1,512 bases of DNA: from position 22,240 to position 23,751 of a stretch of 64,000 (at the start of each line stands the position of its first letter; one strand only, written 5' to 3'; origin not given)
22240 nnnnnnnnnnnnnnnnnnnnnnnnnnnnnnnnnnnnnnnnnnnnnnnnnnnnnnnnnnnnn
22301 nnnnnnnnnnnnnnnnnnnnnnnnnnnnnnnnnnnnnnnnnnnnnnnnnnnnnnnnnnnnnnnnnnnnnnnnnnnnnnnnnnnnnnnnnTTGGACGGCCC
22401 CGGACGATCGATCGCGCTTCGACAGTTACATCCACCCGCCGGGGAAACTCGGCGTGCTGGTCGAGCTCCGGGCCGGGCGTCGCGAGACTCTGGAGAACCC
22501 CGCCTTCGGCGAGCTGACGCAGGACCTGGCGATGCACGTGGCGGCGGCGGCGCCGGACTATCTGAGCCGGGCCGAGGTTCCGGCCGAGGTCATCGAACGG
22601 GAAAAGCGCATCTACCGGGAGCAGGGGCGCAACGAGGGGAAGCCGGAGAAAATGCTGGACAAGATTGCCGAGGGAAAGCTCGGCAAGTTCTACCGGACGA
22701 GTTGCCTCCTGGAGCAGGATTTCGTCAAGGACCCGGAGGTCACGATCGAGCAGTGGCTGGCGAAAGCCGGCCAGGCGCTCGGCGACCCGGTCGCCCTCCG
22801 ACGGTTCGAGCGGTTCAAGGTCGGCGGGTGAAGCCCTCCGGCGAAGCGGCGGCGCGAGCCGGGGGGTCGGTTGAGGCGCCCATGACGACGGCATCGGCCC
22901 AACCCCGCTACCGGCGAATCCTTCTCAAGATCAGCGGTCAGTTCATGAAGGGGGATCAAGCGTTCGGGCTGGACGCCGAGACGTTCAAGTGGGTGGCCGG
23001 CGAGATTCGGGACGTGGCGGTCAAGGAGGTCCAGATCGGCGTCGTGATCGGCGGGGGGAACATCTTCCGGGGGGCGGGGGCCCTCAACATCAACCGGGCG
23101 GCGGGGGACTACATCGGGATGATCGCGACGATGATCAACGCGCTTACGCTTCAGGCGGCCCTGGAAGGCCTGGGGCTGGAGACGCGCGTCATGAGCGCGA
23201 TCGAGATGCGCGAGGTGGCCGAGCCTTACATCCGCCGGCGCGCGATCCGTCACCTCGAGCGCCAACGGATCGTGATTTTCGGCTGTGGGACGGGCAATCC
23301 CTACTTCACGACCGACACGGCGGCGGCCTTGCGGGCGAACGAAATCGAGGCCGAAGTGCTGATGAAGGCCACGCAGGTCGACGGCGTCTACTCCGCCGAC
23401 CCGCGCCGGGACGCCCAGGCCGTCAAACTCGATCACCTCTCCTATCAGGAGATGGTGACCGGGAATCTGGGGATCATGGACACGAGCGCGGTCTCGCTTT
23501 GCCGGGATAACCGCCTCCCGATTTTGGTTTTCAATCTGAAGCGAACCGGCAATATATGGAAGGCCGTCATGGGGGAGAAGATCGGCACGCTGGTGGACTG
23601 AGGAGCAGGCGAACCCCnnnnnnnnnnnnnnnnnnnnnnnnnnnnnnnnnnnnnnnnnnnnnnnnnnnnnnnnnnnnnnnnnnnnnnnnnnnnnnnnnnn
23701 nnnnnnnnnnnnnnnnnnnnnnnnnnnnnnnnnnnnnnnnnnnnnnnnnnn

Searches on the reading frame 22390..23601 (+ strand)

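Call 61: search_protein_families(library=pfam, proteins=[window:22390-23601:+], max_evalue=0.00001)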
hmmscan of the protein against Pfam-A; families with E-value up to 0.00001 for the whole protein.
window:22390-23601:+ (403 aa): 1 family
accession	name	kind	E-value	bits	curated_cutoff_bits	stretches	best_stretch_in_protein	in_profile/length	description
PF00696.33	AA_kinase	-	6.4e-30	105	24.9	1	176-382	2-234/234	Amino acid kinase family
